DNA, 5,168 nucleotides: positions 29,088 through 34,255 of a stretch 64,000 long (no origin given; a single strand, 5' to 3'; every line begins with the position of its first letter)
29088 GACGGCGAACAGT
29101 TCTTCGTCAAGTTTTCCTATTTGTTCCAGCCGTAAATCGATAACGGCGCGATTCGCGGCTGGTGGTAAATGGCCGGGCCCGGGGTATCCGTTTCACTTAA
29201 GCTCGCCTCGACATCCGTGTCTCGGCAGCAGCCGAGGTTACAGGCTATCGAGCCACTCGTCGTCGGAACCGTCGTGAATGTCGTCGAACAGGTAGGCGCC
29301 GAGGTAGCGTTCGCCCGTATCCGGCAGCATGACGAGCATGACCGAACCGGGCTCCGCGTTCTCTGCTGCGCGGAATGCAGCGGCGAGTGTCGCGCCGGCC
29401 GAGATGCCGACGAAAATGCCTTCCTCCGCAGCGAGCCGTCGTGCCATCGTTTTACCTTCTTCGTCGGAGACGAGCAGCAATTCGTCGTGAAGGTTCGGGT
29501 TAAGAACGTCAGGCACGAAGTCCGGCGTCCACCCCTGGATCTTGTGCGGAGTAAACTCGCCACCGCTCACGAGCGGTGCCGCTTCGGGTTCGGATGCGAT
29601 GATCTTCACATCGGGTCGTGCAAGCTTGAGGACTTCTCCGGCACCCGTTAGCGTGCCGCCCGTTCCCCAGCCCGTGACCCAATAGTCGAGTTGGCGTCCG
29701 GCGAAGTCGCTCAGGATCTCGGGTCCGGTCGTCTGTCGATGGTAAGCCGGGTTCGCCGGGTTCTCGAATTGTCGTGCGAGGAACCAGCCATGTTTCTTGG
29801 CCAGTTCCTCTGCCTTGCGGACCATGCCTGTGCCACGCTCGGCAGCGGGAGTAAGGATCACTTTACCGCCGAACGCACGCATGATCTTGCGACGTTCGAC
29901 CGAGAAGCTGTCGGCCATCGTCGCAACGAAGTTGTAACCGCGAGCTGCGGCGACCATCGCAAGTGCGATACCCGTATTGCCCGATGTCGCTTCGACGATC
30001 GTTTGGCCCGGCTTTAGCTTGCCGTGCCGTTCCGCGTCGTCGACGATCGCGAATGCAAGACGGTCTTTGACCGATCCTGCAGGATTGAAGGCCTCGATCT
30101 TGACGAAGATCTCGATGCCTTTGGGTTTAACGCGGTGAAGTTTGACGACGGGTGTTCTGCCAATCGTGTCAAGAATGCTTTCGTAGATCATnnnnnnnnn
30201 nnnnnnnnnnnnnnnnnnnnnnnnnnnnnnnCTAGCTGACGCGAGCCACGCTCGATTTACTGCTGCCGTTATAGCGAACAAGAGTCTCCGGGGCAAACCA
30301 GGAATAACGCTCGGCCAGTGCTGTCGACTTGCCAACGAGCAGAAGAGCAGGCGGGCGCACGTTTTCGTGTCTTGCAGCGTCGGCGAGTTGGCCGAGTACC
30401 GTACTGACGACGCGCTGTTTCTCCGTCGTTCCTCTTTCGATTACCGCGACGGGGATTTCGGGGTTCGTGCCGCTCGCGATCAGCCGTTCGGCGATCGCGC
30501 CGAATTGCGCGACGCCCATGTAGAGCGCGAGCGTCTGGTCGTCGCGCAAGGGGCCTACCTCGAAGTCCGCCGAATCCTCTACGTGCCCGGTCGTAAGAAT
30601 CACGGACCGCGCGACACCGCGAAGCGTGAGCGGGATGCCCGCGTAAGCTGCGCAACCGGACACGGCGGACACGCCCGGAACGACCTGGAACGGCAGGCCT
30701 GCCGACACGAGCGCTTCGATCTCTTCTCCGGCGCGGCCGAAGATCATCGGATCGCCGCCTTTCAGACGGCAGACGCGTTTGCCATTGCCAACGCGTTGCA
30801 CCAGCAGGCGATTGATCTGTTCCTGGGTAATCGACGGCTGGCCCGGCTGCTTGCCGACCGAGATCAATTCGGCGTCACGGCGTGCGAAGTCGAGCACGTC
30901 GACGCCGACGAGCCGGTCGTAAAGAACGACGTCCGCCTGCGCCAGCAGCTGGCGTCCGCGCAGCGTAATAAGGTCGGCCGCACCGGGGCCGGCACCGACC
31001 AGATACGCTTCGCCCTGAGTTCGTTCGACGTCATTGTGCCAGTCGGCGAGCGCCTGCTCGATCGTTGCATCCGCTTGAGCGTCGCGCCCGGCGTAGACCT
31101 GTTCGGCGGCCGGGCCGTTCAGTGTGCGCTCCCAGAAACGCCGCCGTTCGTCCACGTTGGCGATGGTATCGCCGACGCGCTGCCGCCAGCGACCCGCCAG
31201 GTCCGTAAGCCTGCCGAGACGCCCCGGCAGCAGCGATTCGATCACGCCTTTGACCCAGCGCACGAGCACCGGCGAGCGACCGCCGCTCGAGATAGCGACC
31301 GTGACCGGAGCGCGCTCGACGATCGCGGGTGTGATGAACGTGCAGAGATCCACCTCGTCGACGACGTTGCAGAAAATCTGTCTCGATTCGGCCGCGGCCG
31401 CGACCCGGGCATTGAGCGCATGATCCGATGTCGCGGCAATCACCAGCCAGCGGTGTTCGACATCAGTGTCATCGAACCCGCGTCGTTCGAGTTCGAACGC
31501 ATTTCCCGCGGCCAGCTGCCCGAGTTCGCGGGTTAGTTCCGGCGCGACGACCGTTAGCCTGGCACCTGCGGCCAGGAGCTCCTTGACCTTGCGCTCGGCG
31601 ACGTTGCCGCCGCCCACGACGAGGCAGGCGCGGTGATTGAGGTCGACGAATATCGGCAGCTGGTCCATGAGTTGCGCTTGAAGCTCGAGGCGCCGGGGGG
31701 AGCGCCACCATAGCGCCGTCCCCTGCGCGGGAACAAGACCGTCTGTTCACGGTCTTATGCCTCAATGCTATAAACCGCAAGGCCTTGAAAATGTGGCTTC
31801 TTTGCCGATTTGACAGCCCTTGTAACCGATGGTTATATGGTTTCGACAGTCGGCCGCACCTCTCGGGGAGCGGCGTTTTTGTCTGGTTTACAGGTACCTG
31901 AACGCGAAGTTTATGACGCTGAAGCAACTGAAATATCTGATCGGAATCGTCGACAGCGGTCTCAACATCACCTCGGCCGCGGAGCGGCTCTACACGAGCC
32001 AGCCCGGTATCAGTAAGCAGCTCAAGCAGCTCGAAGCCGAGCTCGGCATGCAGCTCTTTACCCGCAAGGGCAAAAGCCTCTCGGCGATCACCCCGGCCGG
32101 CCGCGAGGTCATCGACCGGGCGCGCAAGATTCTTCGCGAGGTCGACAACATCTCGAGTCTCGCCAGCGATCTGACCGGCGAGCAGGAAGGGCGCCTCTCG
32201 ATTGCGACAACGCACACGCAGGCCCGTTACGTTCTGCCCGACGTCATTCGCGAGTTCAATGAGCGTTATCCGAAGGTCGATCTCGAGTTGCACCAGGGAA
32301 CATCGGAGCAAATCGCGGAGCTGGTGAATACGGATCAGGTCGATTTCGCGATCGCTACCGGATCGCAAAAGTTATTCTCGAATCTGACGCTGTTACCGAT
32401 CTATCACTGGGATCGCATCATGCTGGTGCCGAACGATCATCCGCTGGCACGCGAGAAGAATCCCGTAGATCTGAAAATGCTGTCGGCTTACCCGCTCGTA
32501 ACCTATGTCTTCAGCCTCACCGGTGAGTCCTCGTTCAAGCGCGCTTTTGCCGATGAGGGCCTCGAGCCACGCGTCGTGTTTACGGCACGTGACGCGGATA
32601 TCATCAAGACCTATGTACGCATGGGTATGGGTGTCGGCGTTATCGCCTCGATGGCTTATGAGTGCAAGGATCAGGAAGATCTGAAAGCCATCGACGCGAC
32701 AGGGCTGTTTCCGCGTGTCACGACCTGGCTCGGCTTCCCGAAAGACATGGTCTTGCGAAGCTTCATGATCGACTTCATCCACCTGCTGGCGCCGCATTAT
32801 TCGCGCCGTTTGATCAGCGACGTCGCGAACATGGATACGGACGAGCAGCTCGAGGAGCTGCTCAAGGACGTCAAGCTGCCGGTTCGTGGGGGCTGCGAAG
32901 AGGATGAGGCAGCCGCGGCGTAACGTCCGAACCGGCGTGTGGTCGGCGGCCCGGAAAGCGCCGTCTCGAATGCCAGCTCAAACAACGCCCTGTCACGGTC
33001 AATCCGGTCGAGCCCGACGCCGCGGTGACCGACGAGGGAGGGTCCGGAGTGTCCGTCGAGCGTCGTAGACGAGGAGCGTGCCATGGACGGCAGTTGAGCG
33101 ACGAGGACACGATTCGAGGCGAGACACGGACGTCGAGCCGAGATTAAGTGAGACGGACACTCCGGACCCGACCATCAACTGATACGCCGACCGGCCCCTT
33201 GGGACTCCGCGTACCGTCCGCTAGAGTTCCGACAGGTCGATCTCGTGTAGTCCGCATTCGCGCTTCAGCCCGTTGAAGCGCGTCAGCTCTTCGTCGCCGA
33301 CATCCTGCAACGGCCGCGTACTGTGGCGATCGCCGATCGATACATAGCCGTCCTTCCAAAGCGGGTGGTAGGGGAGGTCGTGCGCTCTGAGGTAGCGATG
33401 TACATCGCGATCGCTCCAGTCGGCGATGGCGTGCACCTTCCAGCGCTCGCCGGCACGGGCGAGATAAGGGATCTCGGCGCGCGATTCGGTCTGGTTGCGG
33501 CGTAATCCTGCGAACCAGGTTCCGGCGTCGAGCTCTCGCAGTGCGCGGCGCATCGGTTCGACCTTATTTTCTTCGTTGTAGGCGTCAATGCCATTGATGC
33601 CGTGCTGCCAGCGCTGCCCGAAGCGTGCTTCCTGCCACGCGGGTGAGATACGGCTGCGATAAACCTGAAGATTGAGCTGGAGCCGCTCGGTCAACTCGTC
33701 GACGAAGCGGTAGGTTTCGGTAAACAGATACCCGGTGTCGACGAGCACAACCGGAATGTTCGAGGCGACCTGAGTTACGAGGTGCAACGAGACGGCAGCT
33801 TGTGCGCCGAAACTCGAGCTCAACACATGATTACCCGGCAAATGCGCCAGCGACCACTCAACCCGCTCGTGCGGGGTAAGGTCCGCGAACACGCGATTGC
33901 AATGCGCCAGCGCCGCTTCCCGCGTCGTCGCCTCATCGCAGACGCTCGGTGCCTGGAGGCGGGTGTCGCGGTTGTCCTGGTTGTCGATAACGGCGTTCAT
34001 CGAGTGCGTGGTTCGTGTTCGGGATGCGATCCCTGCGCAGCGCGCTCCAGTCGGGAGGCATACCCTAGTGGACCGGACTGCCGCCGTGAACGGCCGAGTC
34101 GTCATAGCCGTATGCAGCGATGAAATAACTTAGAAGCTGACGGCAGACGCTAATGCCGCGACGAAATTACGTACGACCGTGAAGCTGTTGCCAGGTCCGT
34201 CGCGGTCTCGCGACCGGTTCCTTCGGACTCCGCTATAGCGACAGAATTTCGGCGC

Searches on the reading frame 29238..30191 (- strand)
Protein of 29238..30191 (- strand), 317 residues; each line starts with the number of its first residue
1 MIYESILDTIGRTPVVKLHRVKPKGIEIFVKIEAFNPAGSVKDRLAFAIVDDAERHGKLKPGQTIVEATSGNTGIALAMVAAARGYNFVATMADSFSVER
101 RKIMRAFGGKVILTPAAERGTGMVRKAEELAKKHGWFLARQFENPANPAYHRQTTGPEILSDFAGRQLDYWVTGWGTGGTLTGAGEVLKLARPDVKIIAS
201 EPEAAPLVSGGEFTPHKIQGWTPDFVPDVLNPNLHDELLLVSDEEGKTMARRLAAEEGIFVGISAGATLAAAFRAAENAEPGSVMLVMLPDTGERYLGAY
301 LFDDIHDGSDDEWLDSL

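Call 23: search_protein_families(library=pfam, proteins=[window:29238-30191:-], max_evalue=0.00001)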
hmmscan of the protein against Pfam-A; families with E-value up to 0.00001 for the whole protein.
window:29238-30191:- (317 aa): 1 family
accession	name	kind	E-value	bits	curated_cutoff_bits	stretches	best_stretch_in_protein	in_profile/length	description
PF00291.31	PALP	-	1.9e-70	238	35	1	7-291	2-295/295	Pyridoxal-phosphate dependent enzyme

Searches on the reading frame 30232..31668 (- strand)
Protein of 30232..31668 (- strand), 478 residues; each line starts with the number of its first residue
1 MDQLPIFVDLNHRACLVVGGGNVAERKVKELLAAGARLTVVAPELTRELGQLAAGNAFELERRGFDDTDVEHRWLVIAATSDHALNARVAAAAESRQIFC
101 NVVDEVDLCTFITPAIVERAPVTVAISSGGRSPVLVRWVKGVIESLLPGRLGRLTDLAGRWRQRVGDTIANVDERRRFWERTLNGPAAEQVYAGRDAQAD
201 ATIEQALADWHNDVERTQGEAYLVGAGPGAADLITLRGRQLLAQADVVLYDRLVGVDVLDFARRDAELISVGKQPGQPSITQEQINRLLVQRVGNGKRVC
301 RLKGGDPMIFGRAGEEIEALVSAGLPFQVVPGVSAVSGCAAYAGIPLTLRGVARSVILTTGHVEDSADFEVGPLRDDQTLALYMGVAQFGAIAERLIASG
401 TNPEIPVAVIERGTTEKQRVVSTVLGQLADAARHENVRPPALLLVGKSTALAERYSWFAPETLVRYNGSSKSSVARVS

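Call 23: search_protein_families(library=pfam, proteins=[window:30232-31668:-], max_evalue=0.00001)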
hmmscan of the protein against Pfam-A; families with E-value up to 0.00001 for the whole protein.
window:30232-31668:- (478 aa): 3 families
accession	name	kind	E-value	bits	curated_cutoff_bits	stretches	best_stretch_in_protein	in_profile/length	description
PF00590.25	TP_methylase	-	9.9e-52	176.4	27.8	1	222-429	3-212/212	Tetrapyrrole (Corrin/Porphyrin) Methylases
PF13241.12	NAD_binding_7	-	1.3e-31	109.7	22.1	1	6-115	1-104/104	Putative NAD(P)-binding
PF10414.14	CysG_dimeriser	-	1.2e-19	70.2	23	1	150-207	1-58/58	Sirohaem synthase dimerisation region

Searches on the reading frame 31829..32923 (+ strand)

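Call 5: search_protein_families(library=pfam, proteins=[window:31829-32923:+])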
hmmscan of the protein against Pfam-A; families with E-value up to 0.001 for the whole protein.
window:31829-32923:+ (364 aa): 3 families
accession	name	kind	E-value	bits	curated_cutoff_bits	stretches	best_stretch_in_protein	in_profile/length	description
PF03466.25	LysR_substrate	-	5.4e-43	147.3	28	1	117-322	2-206/209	LysR substrate binding domain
PF00126.33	HTH_1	-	3.5e-17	62.5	26.6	1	31-92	1-60/60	Bacterial regulatory helix-turn-helix protein, lysR family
PF12849.12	PBP_like_2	-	0.00072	19.8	27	0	117-177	4-65/267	PBP superfamily domain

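Call 6: search_protein_families(library=ncbifam, proteins=[window:31829-32923:+])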
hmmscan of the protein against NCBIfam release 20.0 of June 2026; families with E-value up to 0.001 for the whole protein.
window:31829-32923:+ (364 aa): 55 families (the best 25 are shown)
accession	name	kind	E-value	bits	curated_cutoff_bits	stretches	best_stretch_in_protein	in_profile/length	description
NF009326.0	PRK12681.1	equivalog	2.4e-128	428.1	436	1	29-353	1-324/324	HTH-type transcriptional regulator CysB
NF009327.0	PRK12684.1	subfamily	2e-112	375.5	402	1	29-338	1-309/313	CysB family HTH-type transcriptional regulator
NF009325.0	PRK12680.1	equivalog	2.7e-93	312.8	482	1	29-334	1-305/327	LysR family transcriptional regulator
NF009324.0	PRK12679.1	equivalog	1.7e-79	267.2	491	1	29-329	1-300/316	HTH-type transcriptional regulator Cbl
NF040786.1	LysR_Sec_metab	equivalog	1.8e-41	142.1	250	1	29-289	1-263/298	selenium metabolism-associated LysR family transcriptional regulator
NF053705.1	TransRegGltCGpos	equivalog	6.1e-41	140.6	350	1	29-287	1-256/300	glutamate biosynthesis transcriptional regulator GltC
NF047520.1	trans_act_CidR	equivalog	1.1e-38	133.1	415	1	29-290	1-258/292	cidABC operon transcriptional activator CidR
NF008416.0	PRK11242.1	equivalog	1.3e-37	129.7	277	1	29-299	1-266/300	transcriptional regulator CynR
TIGR03339.1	phn_lysR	subfamily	7.6e-36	123.8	341.1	1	40-301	8-260/279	aminoethylphosphonate catabolism associated LysR family transcriptional regulator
NF045775.1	acetoin_reg_AlsR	exception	5.2e-35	121.3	430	1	29-277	1-247/290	acetoin biosynthesis transcriptional regulator AlsR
NF007439.0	PRK09986.1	equivalog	1.1e-29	103.8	290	1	29-274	7-251/296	LysR family transcriptional regulator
NF007385.0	PRK09906.1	equivalog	9.6e-28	97.2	356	1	29-276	1-245/296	DNA-binding transcriptional regulator HcaR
NF008239.0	PRK11013.1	equivalog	1.7e-27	96.2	288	1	31-275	6-246/309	LysR family transcriptional regulator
NF008722.0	PRK11716.1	equivalog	2.8e-27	95.5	246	1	29-274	1-243/293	HTH-type transcriptional activator IlvY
NF040889.1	trans_reg_YeiE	equivalog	6.8e-27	94.4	480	1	29-275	3-240/288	DNA-binding transcriptional regulator YeiE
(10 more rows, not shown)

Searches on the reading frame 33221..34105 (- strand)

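Call 5: search_protein_families(library=pfam, proteins=[window:33221-34105:-])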
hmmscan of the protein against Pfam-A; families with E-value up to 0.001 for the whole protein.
window:33221-34105:- (294 aa): 1 family
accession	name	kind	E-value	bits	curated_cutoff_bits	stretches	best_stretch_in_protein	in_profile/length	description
PF01507.26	PAPS_reduct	-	3.2e-52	177.5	22.5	1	93-265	2-175/175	Phosphoadenosine phosphosulfate reductase domain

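Call 6: search_protein_families(library=ncbifam, proteins=[window:33221-34105:-])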
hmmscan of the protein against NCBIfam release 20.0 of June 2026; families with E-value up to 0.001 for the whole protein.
window:33221-34105:- (294 aa): 13 families
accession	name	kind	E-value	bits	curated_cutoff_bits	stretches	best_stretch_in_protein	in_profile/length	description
NF002537.0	PRK02090.1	equivalog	1.3e-84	283.7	154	1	59-289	9-240/244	phosphoadenylyl-sulfate reductase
TIGR02057.1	PAPS_reductase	equivalog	7.2e-78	261.5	254.2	1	66-287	1-224/224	phosphoadenosine phosphosulfate reductase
TIGR00434.1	cysH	subfamily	3.5e-76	255.8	165.1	1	79-288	2-214/214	phosophoadenylyl-sulfate reductase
TIGR02055.1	APS_reductase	subfamily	3.4e-33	115.1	235.3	1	98-286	1-194/194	adenylylsulfate reductase, thioredoxin dependent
TIGR00424.1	APS_reduc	equivalog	2.9e-13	49.2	553.2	1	74-293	99-329/464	5'-adenylylsulfate reductase, thioredoxin-independent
NF006327.0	PRK08557.1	equivalog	3.8e-12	45.7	366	1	96-258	187-350/415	hypothetical protein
NF003587.0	PRK05253.1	subfamily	8.4e-11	41.7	195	1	93-210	30-144/301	sulfate adenylyltransferase subunit CysD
TIGR02039.1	CysD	subfamily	1.4e-10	41.3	396.6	1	93-211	22-137/294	sulfate adenylyltransferase, small subunit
NF009214.0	PRK12563.1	equivalog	3.9e-10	39.6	413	1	92-211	44-160/317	sulfate adenylyltransferase subunit CysD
NF006351.0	PRK08576.1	equivalog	2.3e-09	36.4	290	1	98-258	242-397/436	hypothetical protein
NF010367.0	PRK13795.1-2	equivalog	1.2e-05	24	456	1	95-274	247-425/584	hypothetical protein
NF010368.0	PRK13795.1-3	equivalog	2.9e-05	22.5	588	1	96-258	253-416/635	hypothetical protein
NF010366.0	PRK13795.1-1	equivalog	9.5e-05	20.7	745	1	96-258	272-439/667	hypothetical protein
